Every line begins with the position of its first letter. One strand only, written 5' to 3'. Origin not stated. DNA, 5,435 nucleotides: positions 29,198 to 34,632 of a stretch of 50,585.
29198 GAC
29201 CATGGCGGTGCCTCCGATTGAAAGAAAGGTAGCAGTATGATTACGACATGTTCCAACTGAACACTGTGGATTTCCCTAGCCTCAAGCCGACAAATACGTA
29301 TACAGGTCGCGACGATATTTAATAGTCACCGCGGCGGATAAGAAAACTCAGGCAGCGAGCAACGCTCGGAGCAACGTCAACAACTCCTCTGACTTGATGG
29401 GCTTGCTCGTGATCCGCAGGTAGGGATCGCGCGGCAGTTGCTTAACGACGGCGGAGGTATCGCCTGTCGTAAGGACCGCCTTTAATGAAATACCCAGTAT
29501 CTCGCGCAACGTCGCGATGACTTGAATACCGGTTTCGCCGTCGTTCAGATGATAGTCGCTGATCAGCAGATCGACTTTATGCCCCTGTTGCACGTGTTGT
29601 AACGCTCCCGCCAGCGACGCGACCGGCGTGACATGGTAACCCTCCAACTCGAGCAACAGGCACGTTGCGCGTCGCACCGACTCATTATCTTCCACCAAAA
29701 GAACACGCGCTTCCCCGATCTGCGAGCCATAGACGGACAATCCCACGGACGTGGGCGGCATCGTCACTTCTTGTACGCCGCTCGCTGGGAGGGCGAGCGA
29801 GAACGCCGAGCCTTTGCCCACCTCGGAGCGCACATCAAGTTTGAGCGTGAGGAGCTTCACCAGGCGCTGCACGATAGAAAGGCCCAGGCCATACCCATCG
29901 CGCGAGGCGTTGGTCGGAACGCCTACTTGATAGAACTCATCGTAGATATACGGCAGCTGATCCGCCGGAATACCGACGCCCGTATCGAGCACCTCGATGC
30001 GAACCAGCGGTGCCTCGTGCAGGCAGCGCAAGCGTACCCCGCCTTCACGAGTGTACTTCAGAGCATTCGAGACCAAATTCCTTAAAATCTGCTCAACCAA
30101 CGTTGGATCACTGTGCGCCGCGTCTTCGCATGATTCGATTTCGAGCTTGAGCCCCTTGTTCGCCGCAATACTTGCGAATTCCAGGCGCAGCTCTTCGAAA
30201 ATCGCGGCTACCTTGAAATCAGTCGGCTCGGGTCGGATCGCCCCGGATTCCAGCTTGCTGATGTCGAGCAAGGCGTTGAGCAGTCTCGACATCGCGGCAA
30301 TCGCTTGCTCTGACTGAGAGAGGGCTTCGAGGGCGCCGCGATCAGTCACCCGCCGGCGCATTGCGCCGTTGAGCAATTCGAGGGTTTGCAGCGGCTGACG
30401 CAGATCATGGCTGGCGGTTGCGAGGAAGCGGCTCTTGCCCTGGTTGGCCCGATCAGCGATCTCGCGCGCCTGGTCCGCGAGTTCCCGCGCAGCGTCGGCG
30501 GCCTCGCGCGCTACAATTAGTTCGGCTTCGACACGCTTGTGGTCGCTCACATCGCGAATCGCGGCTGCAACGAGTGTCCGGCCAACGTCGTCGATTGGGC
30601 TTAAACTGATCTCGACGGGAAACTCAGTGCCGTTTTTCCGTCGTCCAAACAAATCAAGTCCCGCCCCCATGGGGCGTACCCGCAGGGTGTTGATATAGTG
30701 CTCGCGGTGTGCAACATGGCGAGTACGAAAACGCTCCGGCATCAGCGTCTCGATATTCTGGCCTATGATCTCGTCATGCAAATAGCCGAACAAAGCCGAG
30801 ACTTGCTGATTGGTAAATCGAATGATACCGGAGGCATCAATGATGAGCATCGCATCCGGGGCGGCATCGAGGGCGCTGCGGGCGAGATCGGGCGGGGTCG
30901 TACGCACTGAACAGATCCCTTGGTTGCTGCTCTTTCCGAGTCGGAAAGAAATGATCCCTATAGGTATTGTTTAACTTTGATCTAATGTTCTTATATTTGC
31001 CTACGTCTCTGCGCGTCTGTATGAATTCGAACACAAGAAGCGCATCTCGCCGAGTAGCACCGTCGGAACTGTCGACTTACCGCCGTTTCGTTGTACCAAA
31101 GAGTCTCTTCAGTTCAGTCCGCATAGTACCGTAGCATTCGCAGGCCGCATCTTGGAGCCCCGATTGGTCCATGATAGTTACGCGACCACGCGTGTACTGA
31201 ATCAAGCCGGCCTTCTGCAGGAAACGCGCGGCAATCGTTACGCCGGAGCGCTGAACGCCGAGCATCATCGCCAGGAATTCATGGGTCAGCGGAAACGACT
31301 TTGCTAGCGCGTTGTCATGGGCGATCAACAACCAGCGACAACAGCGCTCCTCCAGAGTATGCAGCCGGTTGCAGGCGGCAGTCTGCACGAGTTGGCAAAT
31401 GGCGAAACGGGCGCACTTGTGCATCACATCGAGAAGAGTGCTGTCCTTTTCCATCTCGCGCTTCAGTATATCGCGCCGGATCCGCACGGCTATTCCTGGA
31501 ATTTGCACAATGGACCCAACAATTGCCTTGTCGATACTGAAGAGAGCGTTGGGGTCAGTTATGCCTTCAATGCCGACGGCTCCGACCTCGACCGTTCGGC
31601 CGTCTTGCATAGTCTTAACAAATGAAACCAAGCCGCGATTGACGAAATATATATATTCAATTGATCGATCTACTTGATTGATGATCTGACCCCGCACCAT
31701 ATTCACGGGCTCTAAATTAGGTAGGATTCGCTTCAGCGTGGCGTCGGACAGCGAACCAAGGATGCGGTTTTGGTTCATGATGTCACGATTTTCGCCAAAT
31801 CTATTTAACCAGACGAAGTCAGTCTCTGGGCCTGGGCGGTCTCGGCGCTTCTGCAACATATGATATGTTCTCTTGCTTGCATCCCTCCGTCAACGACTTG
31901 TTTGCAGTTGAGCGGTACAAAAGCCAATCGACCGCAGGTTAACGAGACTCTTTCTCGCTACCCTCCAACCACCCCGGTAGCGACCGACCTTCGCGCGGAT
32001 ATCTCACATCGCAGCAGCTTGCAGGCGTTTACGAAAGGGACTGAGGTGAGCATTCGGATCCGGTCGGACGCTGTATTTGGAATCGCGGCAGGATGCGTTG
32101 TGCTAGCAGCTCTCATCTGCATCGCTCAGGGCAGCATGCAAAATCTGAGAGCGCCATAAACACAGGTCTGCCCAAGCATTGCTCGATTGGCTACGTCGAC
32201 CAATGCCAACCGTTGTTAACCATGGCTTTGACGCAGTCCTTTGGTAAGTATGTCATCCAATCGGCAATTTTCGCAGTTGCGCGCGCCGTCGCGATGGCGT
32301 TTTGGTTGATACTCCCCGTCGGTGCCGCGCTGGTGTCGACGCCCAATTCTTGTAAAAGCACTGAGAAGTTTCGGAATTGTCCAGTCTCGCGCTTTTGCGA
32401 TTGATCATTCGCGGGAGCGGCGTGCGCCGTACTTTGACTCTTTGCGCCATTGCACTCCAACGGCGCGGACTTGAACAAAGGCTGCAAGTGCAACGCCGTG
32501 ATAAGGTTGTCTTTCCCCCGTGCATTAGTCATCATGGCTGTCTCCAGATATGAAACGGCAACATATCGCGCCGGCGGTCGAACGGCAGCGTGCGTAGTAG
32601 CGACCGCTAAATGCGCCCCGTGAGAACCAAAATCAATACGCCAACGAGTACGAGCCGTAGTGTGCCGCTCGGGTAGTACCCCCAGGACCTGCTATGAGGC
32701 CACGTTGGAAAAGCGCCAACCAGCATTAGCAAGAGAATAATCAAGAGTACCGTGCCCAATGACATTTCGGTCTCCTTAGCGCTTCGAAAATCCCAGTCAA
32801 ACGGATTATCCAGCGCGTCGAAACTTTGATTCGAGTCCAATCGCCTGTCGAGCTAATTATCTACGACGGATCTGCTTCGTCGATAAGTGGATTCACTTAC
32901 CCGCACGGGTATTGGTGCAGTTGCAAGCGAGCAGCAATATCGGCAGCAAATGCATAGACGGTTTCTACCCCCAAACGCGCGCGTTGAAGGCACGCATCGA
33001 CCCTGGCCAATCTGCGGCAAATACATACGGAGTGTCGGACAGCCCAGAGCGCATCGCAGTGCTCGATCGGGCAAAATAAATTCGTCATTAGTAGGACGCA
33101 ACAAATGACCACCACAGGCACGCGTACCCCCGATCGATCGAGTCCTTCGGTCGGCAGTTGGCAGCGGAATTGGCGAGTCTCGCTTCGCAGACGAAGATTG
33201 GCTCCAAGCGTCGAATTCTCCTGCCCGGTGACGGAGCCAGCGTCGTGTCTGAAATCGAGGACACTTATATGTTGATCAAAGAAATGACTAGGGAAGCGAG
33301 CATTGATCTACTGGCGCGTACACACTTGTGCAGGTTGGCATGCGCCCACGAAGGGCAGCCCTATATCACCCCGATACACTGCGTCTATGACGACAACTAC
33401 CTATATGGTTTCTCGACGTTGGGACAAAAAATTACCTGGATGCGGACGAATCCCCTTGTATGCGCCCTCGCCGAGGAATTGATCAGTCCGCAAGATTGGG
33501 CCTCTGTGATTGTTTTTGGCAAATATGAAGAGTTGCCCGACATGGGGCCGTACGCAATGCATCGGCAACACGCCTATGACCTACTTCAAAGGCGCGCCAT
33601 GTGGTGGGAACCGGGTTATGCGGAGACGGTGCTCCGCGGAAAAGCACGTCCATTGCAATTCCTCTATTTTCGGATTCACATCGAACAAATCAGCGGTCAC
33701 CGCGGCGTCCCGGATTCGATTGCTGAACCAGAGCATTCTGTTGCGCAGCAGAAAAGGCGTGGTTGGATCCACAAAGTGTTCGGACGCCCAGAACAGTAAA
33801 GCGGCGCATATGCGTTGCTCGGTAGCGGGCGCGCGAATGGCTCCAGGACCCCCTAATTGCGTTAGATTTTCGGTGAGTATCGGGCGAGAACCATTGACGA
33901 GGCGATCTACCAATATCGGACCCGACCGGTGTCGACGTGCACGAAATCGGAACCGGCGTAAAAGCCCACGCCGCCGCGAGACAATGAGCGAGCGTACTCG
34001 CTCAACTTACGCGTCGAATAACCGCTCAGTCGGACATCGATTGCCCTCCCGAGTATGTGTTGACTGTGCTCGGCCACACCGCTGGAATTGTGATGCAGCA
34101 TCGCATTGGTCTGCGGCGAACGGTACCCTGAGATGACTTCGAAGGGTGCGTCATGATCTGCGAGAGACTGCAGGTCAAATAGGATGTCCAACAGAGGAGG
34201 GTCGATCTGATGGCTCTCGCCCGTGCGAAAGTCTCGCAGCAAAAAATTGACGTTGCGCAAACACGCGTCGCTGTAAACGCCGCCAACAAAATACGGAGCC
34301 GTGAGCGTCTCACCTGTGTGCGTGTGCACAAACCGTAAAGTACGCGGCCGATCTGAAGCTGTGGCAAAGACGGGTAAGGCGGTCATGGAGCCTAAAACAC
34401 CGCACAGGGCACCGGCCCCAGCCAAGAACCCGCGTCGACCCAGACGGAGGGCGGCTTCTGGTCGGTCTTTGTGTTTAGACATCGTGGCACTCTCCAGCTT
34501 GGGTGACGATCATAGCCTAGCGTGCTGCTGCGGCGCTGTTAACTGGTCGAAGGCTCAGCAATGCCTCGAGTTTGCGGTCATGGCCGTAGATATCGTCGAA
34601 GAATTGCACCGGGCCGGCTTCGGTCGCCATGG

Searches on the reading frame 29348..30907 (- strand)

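Call 14: search_protein_families(library=pfam, proteins=[window:29348-30907:-], max_evalue=0.001)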
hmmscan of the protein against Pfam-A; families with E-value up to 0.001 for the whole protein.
window:29348-30907:- (519 aa): 9 families
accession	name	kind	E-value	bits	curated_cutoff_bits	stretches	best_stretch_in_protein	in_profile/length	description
PF02518.31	HATPase_c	-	3.8e-22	79.3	26.4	1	267-375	2-109/111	Histidine kinase-, DNA gyrase B-, and HSP90-like ATPase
PF13426.13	PAS_9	-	4.4e-16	59.5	27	1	17-122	1-103/103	PAS domain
PF00989.32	PAS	-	3.1e-12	46.9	22.6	1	10-119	4-112/113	PAS fold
PF00072.30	Response_reg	-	1.2e-10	42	30.2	1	402-513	1-110/111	Response regulator receiver domain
PF00512.31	HisKA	-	1.8e-09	37.9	26.9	1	158-222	2-66/66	His Kinase A (phospho-acceptor) domain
PF08448.16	PAS_4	-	1.7e-08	35.1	23.1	1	13-124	1-109/110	PAS fold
PF24820.1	Diguanyl_cycl_sensor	-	1.2e-06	28.8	28.1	1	18-107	7-98/109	Diguanylate cyclase-like sensor domain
PF13188.13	PAS_8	-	4.4e-06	26.8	21.8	1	10-60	4-55/65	PAS domain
PF13581.12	HATPase_c_2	-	0.00096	19.6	27.4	0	271-353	32-112/127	Histidine kinase-like ATPase domain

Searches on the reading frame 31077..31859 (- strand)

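Call 14: search_protein_families(library=pfam, proteins=[window:31077-31859:-], max_evalue=0.001)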
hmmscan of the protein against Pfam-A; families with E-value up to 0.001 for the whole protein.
window:31077-31859:- (260 aa): 2 families
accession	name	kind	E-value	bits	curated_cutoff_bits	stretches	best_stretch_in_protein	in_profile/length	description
PF13545.12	HTH_Crp_2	-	4e-13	49.5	27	1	171-237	1-69/70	Crp-like helix-turn-helix domain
PF00027.35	cNMP_binding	-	0.00018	21.8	27.5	1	56-138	6-88/89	Cyclic nucleotide-binding domain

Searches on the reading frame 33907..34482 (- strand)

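Call 14: search_protein_families(library=pfam, proteins=[window:33907-34482:-], max_evalue=0.001)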
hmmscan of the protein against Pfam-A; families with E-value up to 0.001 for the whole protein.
window:33907-34482:- (191 aa): 2 families
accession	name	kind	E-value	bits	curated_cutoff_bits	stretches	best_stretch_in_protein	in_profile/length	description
PF05951.18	Peptidase_M15_2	-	2.5e-47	160.9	27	1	43-191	3-153/153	Bacterial protein of unknown function (DUF882)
PF08291.16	Peptidase_M15_3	-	1.9e-13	50.9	23.2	1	96-184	27-108/108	Peptidase M15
